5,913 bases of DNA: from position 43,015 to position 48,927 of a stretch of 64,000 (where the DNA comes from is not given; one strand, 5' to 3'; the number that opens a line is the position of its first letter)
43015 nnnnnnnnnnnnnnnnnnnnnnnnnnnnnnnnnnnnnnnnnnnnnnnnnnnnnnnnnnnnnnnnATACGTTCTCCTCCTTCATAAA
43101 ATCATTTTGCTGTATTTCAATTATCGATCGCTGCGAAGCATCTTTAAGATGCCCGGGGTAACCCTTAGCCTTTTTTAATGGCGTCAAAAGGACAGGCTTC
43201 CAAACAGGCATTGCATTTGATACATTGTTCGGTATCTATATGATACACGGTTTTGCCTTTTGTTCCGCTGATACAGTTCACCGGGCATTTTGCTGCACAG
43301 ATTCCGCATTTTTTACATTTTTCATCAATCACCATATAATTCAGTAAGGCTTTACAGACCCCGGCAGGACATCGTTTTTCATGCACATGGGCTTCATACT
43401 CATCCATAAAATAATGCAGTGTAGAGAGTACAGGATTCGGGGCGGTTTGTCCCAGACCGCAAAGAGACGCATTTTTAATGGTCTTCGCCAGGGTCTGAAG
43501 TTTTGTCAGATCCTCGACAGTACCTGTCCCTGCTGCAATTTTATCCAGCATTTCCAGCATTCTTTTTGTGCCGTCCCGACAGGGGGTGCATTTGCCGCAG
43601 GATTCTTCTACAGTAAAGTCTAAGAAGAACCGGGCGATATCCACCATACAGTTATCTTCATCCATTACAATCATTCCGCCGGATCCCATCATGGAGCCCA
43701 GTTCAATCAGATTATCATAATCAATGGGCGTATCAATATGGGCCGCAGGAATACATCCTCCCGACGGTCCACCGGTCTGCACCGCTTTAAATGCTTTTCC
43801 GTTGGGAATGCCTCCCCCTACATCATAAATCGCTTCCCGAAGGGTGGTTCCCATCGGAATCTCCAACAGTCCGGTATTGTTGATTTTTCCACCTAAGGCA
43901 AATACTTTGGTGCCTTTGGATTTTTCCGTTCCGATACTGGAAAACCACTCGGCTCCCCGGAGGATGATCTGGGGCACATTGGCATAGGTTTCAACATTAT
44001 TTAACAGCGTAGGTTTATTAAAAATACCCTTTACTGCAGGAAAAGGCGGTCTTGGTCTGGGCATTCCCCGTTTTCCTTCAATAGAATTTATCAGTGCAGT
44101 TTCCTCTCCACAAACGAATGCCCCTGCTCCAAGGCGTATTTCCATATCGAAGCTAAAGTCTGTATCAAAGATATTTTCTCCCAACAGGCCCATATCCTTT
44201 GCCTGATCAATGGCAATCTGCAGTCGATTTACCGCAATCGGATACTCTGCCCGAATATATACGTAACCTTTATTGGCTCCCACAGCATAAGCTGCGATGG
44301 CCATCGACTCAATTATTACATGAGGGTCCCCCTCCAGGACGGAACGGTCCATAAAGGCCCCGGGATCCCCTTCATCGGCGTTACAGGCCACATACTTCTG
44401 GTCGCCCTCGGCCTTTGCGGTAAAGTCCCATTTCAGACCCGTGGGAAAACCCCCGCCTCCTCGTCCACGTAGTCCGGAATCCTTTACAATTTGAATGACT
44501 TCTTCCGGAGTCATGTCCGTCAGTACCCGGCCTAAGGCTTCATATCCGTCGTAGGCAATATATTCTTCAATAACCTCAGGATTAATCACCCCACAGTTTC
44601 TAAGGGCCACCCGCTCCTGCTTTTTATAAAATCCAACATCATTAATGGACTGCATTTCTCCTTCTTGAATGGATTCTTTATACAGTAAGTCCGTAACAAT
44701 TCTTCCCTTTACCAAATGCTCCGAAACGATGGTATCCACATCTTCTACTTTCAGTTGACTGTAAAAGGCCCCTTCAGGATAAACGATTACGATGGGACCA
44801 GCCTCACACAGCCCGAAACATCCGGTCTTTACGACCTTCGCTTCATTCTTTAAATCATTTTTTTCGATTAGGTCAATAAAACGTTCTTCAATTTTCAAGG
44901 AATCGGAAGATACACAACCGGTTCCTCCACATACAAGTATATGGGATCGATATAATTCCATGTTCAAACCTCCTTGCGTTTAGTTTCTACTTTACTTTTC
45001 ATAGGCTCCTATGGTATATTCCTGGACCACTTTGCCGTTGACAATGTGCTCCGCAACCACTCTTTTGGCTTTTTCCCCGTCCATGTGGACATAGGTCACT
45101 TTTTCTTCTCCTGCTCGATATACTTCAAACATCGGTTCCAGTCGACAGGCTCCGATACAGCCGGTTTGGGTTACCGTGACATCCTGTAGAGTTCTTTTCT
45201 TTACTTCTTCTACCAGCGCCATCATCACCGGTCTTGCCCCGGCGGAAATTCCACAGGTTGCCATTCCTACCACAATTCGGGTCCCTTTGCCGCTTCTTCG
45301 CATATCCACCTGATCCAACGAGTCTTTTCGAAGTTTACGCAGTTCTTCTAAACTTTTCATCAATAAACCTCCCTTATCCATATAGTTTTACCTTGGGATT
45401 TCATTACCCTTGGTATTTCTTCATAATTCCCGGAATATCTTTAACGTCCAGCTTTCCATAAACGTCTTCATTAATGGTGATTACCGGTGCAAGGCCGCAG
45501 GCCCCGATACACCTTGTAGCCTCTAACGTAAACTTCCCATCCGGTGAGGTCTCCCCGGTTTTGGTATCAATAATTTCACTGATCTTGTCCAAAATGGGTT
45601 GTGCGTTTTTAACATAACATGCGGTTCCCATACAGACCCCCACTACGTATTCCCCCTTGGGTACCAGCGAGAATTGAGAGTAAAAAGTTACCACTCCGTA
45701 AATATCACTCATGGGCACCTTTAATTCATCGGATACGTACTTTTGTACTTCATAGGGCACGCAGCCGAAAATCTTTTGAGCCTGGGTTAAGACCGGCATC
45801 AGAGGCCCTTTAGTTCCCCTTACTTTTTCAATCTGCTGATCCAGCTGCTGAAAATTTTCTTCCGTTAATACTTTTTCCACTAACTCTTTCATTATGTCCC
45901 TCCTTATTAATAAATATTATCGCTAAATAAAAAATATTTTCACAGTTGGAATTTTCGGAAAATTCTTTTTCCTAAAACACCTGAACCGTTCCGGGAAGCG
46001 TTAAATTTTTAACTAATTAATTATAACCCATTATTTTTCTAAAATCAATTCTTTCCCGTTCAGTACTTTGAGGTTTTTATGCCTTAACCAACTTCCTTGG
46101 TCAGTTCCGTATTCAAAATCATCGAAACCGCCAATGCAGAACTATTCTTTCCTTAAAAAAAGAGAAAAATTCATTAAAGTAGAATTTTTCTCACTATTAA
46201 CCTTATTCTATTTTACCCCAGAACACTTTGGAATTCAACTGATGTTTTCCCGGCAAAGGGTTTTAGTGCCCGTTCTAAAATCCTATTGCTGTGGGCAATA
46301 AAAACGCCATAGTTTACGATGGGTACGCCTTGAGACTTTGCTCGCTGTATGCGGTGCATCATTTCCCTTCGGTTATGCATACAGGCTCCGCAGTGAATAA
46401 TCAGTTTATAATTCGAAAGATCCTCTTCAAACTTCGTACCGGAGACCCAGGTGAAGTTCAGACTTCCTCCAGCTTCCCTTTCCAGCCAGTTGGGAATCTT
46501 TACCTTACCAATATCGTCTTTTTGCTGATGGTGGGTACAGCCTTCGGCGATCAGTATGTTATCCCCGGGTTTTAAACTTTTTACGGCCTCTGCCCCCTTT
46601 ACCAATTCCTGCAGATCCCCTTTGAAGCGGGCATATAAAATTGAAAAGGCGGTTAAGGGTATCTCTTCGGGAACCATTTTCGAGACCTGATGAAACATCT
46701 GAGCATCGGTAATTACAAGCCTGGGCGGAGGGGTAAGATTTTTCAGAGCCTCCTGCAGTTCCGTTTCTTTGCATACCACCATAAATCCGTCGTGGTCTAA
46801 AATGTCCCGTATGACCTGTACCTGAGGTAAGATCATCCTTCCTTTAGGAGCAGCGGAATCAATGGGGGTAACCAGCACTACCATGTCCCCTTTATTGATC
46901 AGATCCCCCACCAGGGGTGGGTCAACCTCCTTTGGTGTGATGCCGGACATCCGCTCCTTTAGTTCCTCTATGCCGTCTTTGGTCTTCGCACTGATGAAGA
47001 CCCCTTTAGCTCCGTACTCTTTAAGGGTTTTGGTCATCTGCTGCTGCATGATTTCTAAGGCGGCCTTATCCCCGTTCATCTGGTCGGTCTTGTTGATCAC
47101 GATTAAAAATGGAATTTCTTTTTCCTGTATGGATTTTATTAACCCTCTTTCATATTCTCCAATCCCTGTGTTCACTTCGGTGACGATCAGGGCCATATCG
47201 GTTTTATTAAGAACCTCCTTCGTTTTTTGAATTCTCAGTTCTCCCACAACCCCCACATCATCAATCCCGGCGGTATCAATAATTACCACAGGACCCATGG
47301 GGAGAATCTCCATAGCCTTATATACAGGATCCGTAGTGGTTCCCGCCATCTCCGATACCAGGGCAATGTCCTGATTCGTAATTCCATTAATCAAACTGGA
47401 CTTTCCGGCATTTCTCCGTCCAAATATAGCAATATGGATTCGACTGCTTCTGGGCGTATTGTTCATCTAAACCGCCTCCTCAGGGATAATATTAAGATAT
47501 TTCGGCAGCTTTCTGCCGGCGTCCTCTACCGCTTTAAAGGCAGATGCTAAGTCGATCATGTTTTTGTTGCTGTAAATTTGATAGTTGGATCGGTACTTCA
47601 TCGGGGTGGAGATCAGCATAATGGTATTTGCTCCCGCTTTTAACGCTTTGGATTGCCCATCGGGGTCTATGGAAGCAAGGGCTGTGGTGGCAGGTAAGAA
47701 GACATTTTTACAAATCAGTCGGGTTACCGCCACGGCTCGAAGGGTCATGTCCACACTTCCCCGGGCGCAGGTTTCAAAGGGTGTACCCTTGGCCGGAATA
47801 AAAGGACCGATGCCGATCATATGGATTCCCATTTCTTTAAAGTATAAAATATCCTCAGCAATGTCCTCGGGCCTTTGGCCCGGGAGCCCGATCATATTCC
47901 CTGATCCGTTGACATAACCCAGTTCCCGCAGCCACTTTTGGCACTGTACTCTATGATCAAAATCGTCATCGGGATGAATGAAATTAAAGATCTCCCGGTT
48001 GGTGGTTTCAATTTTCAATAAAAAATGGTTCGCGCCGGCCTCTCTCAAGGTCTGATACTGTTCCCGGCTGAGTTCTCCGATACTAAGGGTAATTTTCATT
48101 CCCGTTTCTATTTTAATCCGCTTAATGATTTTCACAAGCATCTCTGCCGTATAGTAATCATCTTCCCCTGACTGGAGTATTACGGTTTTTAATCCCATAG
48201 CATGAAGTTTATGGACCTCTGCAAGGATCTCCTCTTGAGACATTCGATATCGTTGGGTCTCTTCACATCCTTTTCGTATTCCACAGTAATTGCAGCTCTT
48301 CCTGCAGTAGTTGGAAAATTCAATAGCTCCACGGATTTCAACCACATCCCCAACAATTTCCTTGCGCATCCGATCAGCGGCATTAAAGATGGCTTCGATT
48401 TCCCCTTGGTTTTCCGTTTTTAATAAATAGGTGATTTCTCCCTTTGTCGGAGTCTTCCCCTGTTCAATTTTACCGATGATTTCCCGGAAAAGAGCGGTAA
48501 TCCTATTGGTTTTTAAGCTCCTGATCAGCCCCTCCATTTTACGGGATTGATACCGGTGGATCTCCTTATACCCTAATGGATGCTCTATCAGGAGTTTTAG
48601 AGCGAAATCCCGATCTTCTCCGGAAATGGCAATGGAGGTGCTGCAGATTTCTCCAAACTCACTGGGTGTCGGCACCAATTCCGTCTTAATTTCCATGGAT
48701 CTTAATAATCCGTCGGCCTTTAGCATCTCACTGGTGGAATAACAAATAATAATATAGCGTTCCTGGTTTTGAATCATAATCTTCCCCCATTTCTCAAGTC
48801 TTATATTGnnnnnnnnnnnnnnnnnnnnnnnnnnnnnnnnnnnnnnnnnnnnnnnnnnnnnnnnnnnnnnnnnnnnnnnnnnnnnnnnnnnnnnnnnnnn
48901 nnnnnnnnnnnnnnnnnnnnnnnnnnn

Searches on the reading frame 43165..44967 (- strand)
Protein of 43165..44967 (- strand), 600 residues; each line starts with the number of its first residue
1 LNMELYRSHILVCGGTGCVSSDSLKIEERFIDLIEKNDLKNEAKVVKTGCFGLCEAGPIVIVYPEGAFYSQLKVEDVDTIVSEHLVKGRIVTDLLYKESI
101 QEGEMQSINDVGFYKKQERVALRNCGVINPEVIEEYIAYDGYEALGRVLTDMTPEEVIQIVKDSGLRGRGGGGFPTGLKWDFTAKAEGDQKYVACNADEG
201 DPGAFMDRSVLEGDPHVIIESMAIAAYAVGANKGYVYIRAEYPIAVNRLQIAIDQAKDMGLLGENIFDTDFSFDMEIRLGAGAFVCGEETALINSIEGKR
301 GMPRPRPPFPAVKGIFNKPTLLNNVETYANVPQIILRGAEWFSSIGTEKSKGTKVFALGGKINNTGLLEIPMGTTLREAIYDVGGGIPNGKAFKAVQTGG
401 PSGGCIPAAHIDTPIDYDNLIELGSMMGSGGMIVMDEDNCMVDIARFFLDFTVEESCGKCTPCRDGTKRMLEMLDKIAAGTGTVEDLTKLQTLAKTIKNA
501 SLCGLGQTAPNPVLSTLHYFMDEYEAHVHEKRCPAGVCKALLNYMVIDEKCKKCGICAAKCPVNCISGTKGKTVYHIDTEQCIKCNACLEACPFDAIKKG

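Call 7: search_protein_families(library=pfam, proteins=[window:43165-44967:-])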
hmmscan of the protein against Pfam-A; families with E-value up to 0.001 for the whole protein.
window:43165-44967:- (600 aa): 12 families
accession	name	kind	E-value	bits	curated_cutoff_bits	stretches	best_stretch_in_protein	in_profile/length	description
PF01512.22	Complex1_51K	-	3.8e-47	160.4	31.2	1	161-332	1-149/150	Nuo51 FMN-binding domain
PF10589.14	NADH_4Fe-4S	-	4.7e-35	119.8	23.5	1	443-527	1-85/85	NADH-ubiquinone oxidoreductase-F iron-sulfur binding region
PF00037.32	Fer4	-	3.2e-10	39.8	21.1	2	576-598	2-24/24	4Fe-4S binding domain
PF12838.12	Fer4_7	-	1e-07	32.7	27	1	550-596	1-52/52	4Fe-4S dicluster domain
PF10531.15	SLBB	-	3.5e-07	30.4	27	1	357-404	3-53/55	SLBB domain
PF12797.12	Fer4_2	-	1.3e-06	28.4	24.5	1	575-594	3-22/22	4Fe-4S binding domain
PF13187.11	Fer4_9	-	1.6e-06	28.5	27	1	550-597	1-52/52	4Fe-4S dicluster domain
PF14697.11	Fer4_21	-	2.5e-06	28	35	1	547-598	4-58/59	4Fe-4S dicluster domain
PF13237.11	Fer4_10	-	5.7e-06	26.6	25.5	1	548-593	6-53/53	4Fe-4S dicluster domain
PF01257.25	2Fe-2S_thioredx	-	1.4e-05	25.4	24.8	1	7-83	65-143/145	Thioredoxin-like [2Fe-2S] ferredoxin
PF12837.12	Fer4_6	-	2.9e-05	24.3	25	1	576-597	3-24/24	4Fe-4S binding domain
PF22461.2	SLBB_2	-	5.7e-05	23.6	27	1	356-401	3-50/79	SLBB domain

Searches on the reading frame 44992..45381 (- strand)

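Call 7: search_protein_families(library=pfam, proteins=[window:44992-45381:-])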
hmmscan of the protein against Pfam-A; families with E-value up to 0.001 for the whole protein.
window:44992-45381:- (129 aa): 1 family
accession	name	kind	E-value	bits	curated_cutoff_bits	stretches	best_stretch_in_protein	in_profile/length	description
PF01257.25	2Fe-2S_thioredx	-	0.00012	22.3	24.8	1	30-110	63-142/145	Thioredoxin-like [2Fe-2S] ferredoxin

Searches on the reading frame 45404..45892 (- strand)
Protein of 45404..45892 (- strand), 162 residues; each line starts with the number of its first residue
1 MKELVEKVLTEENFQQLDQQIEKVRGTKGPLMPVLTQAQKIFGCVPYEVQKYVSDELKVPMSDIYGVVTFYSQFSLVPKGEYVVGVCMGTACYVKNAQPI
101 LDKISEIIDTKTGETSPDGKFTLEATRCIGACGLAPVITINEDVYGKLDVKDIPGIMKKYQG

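Call 7: search_protein_families(library=pfam, proteins=[window:45404-45892:-])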
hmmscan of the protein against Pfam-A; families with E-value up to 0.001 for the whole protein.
window:45404-45892:- (162 aa): 1 family
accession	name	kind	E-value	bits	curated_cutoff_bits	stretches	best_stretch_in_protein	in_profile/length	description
PF01257.25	2Fe-2S_thioredx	-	3e-48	163.8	24.8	1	18-161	2-145/145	Thioredoxin-like [2Fe-2S] ferredoxin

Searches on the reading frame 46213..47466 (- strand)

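Call 7: search_protein_families(library=pfam, proteins=[window:46213-47466:-])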
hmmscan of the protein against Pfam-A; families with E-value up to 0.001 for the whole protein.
window:46213-47466:- (417 aa): 9 families
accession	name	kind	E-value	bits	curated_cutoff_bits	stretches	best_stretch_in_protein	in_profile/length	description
PF18133.7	HydF_tetramer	-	5.5e-49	165.3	22.6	1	287-403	2-118/118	Hydrogen maturase F tetramerization domain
PF18128.7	HydF_dimer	-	1.6e-40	137.6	23.4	1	185-283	1-99/99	Hydrogen maturase F dimerization domain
PF01926.29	MMR_HSR1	-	7.6e-21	74.8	21.9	1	11-126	1-113/113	50S ribosome-binding GTPase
PF00009.33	GTP_EFTU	-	7.7e-11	42.4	26.5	1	80-176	84-185/188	Elongation factor Tu GTP binding domain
PF02421.24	FeoB_N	-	3.9e-10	39.9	27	1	11-172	2-155/156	Ferrous iron transport protein B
PF03193.22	RsgA_GTPase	-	4.8e-10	40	30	1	82-175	16-106/174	RsgA GTPase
PF00350.29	Dynamin_N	-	1.4e-08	35.4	27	0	12-43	1-32/168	Dynamin family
PF00071.28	Ras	-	0.00013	22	21.6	1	12-169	2-152/162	Ras family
PF16897.10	MMR_HSR1_Xtn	-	0.00023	21.6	35.2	1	118-173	56-100/106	C-terminal region of MMR_HSR1 domain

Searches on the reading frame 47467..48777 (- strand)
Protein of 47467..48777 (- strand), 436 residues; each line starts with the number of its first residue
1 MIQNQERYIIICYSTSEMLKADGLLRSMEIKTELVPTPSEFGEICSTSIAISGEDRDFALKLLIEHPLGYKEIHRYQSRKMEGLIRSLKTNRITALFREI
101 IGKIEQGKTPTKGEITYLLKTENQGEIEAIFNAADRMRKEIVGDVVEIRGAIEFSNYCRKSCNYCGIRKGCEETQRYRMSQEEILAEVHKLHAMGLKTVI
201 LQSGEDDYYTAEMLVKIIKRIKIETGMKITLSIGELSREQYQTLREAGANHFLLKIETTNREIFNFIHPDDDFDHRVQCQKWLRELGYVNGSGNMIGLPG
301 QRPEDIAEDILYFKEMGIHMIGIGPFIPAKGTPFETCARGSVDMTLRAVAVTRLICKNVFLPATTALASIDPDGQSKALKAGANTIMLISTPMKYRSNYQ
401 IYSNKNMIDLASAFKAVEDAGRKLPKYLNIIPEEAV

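Call 7: search_protein_families(library=pfam, proteins=[window:47467-48777:-])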
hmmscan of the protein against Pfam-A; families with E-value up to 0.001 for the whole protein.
window:47467-48777:- (436 aa): 2 families
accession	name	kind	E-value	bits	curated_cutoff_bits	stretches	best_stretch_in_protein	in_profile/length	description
PF04055.27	Radical_SAM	-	4e-25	89.4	29.5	1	152-310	1-163/166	Radical SAM superfamily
PF11823.13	Se_S_carrier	-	9.7e-15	54.3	25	1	7-75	1-69/69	Putative Se/S carrier protein-like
